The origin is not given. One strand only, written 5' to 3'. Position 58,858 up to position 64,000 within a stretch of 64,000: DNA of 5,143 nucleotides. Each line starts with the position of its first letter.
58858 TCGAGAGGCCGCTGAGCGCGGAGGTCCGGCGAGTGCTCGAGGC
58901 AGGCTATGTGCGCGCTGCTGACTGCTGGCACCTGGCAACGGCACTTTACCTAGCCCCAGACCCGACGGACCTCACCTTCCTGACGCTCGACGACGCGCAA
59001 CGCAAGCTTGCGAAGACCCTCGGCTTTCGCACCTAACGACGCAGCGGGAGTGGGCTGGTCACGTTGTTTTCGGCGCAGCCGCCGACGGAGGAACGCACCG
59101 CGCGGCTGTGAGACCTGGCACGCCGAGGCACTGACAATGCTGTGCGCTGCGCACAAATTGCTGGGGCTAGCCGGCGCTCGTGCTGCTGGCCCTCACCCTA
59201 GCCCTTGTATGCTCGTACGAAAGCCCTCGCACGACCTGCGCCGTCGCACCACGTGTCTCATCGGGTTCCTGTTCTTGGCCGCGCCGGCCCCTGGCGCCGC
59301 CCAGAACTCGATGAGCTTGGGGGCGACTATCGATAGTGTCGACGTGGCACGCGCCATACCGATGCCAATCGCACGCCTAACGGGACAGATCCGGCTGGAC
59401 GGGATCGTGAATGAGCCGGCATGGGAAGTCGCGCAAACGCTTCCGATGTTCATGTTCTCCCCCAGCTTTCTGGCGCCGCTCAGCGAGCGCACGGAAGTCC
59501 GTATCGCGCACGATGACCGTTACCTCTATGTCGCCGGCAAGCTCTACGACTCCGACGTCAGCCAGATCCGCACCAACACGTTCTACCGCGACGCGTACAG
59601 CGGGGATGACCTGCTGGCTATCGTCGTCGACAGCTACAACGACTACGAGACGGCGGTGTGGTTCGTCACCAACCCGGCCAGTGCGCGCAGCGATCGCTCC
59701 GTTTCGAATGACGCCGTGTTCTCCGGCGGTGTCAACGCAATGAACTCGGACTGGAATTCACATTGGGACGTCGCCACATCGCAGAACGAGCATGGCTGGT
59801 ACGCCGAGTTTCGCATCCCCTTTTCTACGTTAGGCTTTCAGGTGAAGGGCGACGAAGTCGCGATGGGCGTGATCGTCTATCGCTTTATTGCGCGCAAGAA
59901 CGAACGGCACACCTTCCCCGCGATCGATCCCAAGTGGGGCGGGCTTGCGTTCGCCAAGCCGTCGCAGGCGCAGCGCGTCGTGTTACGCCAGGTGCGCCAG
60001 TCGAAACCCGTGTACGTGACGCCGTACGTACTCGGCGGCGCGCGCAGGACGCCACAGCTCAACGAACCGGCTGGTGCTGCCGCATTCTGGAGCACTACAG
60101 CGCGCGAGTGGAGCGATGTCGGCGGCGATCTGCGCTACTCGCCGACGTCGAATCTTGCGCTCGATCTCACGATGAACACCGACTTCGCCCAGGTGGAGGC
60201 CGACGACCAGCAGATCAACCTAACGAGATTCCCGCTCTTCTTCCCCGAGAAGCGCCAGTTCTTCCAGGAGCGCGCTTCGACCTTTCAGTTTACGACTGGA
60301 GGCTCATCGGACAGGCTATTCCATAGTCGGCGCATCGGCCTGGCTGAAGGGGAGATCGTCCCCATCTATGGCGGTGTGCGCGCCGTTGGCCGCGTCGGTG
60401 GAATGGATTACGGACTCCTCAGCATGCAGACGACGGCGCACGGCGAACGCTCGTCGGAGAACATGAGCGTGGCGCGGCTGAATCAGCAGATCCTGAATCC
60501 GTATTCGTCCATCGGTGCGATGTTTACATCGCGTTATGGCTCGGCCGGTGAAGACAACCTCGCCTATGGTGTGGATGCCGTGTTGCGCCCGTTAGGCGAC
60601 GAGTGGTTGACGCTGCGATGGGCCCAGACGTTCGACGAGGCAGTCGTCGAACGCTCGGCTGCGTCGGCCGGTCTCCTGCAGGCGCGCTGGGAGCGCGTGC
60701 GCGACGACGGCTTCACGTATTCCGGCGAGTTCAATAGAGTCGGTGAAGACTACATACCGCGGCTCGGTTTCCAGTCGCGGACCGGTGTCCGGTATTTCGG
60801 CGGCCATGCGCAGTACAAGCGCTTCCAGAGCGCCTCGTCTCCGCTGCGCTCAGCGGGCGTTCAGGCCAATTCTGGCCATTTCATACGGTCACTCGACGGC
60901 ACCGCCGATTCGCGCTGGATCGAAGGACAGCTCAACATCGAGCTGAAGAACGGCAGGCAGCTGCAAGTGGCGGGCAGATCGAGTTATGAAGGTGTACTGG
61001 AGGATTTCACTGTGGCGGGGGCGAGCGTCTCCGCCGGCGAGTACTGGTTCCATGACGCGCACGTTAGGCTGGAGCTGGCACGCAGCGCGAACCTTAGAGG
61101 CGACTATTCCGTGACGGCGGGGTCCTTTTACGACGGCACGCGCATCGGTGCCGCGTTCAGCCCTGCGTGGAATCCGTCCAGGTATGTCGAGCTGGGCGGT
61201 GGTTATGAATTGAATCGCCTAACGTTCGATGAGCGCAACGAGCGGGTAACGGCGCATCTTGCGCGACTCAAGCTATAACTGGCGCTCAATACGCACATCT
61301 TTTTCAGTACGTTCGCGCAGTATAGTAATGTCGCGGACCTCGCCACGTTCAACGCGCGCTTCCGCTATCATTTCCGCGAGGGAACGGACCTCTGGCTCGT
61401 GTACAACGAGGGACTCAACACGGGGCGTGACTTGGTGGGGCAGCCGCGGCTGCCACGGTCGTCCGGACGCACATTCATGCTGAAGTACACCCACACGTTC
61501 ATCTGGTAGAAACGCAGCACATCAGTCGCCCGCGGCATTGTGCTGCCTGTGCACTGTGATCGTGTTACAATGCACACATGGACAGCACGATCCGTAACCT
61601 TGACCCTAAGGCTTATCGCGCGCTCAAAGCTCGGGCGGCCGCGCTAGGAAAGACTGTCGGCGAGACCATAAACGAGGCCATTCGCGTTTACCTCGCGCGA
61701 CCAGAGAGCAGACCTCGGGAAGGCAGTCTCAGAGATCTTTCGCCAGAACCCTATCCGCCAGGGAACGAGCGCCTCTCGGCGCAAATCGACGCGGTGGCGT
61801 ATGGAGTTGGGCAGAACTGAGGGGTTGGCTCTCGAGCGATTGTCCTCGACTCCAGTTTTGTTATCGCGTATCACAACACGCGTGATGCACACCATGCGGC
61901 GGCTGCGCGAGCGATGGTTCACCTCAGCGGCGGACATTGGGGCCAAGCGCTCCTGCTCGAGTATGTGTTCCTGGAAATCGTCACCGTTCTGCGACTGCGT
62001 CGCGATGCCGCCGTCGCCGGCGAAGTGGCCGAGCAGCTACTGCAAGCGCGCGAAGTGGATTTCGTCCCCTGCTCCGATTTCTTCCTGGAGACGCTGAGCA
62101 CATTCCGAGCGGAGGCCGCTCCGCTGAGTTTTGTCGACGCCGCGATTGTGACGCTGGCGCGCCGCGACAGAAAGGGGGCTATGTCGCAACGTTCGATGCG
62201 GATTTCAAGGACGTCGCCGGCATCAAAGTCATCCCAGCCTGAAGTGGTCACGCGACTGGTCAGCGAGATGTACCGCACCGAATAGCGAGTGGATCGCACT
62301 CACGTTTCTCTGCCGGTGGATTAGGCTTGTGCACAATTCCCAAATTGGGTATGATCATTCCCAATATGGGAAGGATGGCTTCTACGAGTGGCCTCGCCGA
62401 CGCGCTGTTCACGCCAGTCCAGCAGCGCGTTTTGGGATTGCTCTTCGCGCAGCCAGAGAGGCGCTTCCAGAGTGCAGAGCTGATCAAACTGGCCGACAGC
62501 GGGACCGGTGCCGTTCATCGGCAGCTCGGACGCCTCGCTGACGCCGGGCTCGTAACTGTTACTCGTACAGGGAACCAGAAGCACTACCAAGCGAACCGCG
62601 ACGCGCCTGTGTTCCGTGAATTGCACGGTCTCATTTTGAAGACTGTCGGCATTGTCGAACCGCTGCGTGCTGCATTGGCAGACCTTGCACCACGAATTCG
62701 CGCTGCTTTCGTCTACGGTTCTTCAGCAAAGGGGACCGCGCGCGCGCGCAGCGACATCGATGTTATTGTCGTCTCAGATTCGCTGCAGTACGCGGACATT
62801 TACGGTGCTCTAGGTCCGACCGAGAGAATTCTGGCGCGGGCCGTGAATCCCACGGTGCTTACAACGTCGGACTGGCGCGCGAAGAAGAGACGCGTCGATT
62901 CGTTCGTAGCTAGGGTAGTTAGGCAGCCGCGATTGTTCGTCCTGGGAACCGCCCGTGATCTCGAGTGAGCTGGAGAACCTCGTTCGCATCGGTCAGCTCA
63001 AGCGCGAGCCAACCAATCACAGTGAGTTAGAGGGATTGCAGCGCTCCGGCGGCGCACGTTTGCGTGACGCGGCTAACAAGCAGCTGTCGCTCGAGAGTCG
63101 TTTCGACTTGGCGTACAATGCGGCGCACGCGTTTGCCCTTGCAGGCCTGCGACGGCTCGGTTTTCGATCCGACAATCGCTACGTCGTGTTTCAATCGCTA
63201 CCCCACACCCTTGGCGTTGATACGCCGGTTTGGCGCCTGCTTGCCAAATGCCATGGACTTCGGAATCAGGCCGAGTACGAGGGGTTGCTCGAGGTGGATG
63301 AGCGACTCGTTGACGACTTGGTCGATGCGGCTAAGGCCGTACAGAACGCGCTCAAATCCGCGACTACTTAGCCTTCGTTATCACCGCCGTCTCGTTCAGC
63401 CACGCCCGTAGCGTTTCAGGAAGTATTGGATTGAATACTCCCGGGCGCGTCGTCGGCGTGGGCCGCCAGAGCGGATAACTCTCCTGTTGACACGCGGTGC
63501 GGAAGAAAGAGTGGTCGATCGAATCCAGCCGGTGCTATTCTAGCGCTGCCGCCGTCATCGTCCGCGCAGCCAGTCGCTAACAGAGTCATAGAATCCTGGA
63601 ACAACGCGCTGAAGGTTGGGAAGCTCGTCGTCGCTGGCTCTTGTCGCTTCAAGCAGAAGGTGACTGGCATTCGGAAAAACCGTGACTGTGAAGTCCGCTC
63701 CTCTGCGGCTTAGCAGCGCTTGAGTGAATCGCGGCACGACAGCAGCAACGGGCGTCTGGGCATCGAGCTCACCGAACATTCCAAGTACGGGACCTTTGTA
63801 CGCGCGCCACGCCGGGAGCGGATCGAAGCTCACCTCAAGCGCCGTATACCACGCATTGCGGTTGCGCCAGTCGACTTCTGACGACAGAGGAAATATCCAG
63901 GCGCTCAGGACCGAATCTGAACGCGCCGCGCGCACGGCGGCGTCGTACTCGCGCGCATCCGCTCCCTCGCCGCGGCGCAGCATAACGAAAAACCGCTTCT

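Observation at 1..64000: Hyper-abundant non-palindromic word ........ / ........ saturating genes and spacers (DUS/USS-like or HIP-like)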

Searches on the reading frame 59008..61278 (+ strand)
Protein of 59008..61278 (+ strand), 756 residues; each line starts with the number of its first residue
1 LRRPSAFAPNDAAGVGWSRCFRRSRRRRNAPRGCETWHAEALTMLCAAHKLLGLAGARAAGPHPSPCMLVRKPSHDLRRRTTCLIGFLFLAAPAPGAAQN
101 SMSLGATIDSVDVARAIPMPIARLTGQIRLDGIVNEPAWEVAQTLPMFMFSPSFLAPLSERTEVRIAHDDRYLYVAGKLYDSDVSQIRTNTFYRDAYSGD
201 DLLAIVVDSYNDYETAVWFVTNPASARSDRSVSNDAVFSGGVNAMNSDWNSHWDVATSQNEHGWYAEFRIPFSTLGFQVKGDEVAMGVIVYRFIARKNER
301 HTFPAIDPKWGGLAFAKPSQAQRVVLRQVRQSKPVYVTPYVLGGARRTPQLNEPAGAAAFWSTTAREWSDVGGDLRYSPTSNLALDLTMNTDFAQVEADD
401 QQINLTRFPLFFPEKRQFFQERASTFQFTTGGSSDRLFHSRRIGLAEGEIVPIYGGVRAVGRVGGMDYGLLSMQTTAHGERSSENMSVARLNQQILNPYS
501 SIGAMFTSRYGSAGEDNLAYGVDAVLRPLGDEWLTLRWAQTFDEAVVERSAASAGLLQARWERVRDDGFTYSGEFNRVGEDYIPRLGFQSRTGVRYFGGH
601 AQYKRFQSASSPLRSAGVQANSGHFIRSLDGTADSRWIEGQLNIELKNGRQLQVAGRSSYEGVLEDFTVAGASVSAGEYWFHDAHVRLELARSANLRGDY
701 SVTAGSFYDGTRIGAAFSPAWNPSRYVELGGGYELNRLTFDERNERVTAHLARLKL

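Call 7: search_protein_families(library=ncbifam, proteins=[window:59008-61278:+])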
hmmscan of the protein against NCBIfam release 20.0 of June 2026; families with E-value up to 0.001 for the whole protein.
window:59008-61278:+ (756 aa): 0 families

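Call 22: search_protein_families(library=pfam, proteins=[window:59008-61278:+])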
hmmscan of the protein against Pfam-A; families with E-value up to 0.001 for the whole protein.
window:59008-61278:+ (756 aa): 2 families
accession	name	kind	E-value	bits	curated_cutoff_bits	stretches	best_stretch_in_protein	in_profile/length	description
PF19313.5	DUF5916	-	2.3e-14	53.5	22.6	1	366-445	23-96/572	Domain of unknown function (DUF5916)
PF06452.16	CBM9_1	-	6.4e-10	39.7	23.4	1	131-321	2-177/185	Carbohydrate family 9 binding domain-like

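Call 41: find_homologous_proteins(query=window:59209-61278:+, max_evalue=1e-50)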
Query window:59209-61278:+ (689 aa): 6307 proteins with E <= 1e-50 among 8000 candidates; the best 120 are listed.
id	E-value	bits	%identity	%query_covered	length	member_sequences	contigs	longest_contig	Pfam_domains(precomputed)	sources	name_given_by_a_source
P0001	0.0e+0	1571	100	100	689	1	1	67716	PF19313.6,PF06452.17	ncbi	ncbi:MAG: DUF5916 domain-containing protein [Gemmatimonadaceae bacterium]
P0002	0.0e+0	1334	87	95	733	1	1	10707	PF19313.6,PF06452.17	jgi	jgi:hypothetical protein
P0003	0.0e+0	1316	83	98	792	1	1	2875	PF19313.6,PF06452.17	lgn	-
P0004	0.0e+0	1305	85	97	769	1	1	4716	PF19313.6,PF06452.17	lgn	-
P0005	0.0e+0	1095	72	94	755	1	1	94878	PF19313.6,PF06452.17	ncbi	-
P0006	0.0e+0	1088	70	98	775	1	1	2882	PF19313.6,PF06452.17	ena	-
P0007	0.0e+0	1085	69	100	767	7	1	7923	PF19313.6,PF06452.17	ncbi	-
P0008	0.0e+0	1062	68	96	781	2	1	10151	PF19313.6,PF06452.17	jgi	jgi:Domain of unknown function (DUF5916)/Carbohydrate family 9 binding domain-like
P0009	0.0e+0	1053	68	99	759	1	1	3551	PF19313.6,PF06452.17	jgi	jgi:hypothetical protein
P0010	0.0e+0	1040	69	97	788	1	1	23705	PF19313.6,PF06452.17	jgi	jgi:hypothetical protein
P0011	0.0e+0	1039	69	96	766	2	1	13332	PF19313.6,PF06452.17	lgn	-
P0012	0.0e+0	1036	66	98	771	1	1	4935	PF19313.6,PF06452.17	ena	-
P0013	0.0e+0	1035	69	94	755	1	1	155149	PF19313.6,PF06452.17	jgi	jgi:hypothetical protein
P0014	0.0e+0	1031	69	93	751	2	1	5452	PF19313.6,PF06452.17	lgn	-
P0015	0.0e+0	1031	67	98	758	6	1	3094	PF19313.6,PF06452.17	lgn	-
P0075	2.2e-266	904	60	99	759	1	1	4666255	PF19313.6,PF06452.17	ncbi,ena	-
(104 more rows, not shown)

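Call 42: find_encoding_contigs(protein=P0001, flank=10000, max_places=3)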
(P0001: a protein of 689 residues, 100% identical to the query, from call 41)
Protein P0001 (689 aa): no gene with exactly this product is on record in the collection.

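Call 43: find_encoding_contigs(protein=P0005, flank=10000, max_places=3)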
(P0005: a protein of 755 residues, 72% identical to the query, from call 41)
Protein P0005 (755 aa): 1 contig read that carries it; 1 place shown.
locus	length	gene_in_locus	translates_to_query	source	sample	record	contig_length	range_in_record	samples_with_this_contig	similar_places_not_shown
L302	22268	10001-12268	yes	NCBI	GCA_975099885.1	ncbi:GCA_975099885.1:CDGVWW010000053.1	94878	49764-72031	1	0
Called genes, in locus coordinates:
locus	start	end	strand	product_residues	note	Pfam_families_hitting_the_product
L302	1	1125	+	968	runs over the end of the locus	PF08308:PEGA (weak), PF13620:CarboxypepD_reg, PF13715:CarbopepD_reg_2, PF07715:Plug, PF00593:TonB_dep_Rec_b-barrel, PF14905:OMP_b-brl_3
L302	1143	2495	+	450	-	PF07980:SusD_RagB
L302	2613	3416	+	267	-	PF10099:RskA_C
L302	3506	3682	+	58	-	-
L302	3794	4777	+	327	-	PF10099:RskA_C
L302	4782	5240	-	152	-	-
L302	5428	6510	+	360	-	-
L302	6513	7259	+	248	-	-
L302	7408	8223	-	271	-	PF13620:CarboxypepD_reg, PF13715:CarbopepD_reg_2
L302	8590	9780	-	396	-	PF03150:CCP_MauG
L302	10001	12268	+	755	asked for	PF06452:CBM9_1, PF19313:DUF5916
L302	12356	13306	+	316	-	-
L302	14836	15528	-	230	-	PF17170:DUF5128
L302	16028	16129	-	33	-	-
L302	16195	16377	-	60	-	PF09723:Zn_ribbon_8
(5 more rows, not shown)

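Call 44: find_encoding_contigs(protein=P0002, flank=10000, max_places=3)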
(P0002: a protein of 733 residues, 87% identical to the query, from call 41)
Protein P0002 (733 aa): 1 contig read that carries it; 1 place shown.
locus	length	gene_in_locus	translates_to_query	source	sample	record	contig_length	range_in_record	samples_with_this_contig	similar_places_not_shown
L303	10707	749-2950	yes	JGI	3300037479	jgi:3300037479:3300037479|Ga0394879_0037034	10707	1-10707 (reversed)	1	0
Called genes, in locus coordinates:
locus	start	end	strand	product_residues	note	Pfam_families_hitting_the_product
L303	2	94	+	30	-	?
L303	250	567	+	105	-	-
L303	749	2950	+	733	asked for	PF06452:CBM9_1, PF19313:DUF5916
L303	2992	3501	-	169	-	PF08002:DUF1697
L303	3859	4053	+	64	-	-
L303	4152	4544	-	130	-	PF13650:Asp_protease_2 (weak), PF13975:gag-asp_proteas (weak)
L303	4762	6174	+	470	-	PF00324:AA_permease, PF13520:AA_permease_2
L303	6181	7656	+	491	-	PF00248:Aldo_ket_red, PF01042:Ribonuc_L-PSP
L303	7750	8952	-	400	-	-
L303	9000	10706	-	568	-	?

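Call 45: find_encoding_contigs(protein=P0013, flank=10000, max_places=2)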
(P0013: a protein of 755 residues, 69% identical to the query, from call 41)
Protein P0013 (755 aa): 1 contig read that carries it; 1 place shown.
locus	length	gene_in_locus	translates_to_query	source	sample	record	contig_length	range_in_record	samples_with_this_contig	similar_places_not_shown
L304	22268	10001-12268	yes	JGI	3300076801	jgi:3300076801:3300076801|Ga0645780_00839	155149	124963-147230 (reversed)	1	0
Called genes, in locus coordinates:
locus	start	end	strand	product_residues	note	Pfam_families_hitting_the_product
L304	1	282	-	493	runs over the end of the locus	PF01979:Amidohydro_1, PF07969:Amidohydro_3 (weak)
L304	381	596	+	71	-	-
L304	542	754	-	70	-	-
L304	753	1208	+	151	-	PF00474:SSF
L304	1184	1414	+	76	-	-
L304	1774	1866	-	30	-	-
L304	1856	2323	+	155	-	PF00474:SSF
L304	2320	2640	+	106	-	PF00515:TPR_1 (faint), PF07719:TPR_2 (faint), PF13428:TPR_14 (faint), PF13431:TPR_17 (faint), PF14559:TPR_19 (faint), PF13432:TPR_16 (weak)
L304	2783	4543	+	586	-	PF00246:Peptidase_M14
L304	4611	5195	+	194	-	PF01872:RibD_C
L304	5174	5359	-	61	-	-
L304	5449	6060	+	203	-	PF00135:COesterase, PF20434:BD-FAE, PF07859:Abhydrolase_3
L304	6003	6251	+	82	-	PF00326:Peptidase_S9, PF20434:BD-FAE (weak)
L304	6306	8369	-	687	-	PF00930:DPPIV_N (faint), PF26550:Tricorn_2nd (weak), PF26549:Tricorn_N, PF07676:PD40 (weak), PF05448:AXE1 (weak), PF00326:Peptidase_S9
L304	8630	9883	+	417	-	PF01244:Peptidase_M19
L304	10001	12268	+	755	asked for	PF06452:CBM9_1, PF19313:DUF5916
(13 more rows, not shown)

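Call 46: find_encoding_contigs(protein=P0075, flank=10000, max_places=2)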
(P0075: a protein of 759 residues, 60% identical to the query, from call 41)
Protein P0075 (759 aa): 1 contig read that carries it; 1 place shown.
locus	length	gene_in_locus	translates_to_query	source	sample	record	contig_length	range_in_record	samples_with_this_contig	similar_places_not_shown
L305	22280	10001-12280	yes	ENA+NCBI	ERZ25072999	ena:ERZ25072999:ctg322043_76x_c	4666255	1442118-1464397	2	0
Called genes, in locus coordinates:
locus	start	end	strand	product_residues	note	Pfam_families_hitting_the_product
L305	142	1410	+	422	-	PF00144:Beta-lactamase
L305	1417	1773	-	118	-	-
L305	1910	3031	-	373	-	PF02720:DUF222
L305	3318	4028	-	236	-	-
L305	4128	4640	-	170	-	PF02643:DUF192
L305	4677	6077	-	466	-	PF03553:Na_H_antiporter, PF03606:DcuC (weak)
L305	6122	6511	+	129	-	-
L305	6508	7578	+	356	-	PF00248:Aldo_ket_red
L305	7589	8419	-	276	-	PF02567:PhzC-PhzF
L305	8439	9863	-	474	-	PF00561:Abhydrolase_1, PF08386:Abhydrolase_4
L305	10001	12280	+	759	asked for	PF06452:CBM9_1 (weak), PF19313:DUF5916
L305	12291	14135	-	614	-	PF02368:Big_2 (weak)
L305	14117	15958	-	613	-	PF00930:DPPIV_N (faint), PF07676:PD40 (faint), PF26550:Tricorn_2nd (faint), PF26549:Tricorn_N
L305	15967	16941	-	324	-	-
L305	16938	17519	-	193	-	PF06037:DUF922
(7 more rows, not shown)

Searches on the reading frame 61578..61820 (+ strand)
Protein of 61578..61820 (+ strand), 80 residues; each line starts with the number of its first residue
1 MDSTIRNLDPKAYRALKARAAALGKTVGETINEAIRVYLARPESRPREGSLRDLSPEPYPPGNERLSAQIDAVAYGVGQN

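Call 40: search_protein_families(library=pfam, proteins=[window:61578-61820:+], max_evalue=0.01)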
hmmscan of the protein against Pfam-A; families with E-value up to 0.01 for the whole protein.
window:61578-61820:+ (80 aa): 2 families
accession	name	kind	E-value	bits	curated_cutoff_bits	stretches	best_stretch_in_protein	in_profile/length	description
PF22513.2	FitA-like_RHH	-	2.2e-06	27.9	27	1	4-26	4-26/39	Antitoxin FitA-like, ribbon-helix-helix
PF01402.27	RHH_1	-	0.0018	18.6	20.5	1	8-41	6-39/39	Ribbon-helix-helix protein, copG family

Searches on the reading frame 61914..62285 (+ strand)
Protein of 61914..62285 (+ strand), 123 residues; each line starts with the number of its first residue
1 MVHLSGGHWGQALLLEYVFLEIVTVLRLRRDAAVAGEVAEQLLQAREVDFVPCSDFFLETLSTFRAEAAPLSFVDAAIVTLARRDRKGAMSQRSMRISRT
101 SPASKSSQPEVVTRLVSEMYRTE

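Call 40: search_protein_families(library=pfam, proteins=[window:61914-62285:+], max_evalue=0.01)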
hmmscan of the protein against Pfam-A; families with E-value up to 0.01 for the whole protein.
window:61914-62285:+ (123 aa): 1 family
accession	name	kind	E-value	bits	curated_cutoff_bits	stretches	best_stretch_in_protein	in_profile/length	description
PF01850.27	PIN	-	0.0043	18.1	23.6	1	12-84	31-102/120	PIN domain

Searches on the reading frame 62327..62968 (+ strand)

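Call 40: search_protein_families(library=pfam, proteins=[window:62327-62968:+], max_evalue=0.01)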
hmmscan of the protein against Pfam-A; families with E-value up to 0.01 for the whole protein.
window:62327-62968:+ (213 aa): 6 families
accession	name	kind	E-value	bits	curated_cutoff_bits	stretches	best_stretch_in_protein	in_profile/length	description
PF18765.7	Polbeta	-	1.9e-07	31.6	26.9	1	122-153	11-42/93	Polymerase beta, Nucleotidyltransferase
PF01909.29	NTP_transf_2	-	3e-07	31.2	21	1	113-155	4-45/93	Nucleotidyltransferase domain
PF24033.1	DUF7342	-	0.00023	21.6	31.6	1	56-125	27-94/150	Family of unknown function (DUF7342)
PF12802.13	MarR_2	-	0.0014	19.2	27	1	29-83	4-57/61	MarR family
PF22600.2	MTPAP-like_central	-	0.0029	18.1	27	1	109-155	25-69/139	Poly(A) RNA polymerase, mitochondrial-like, central palm domain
PF12840.13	HTH_20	-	0.0089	16.4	27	0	30-78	4-50/51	Helix-turn-helix domain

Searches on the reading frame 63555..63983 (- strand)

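Call 40: search_protein_families(library=pfam, proteins=[window:63555-63983:-], max_evalue=0.01)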
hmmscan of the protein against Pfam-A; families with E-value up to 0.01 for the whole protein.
window:63555-63983:- (142 aa): 2 families
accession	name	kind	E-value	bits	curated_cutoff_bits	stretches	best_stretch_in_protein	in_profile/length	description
PF01738.24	DLH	-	0.0009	19.3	21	1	60-117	140-196/217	Dienelactone hydrolase family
PF12697.13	Abhydrolase_6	-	0.0013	19.9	26.3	1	28-112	119-208/217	Alpha/beta hydrolase family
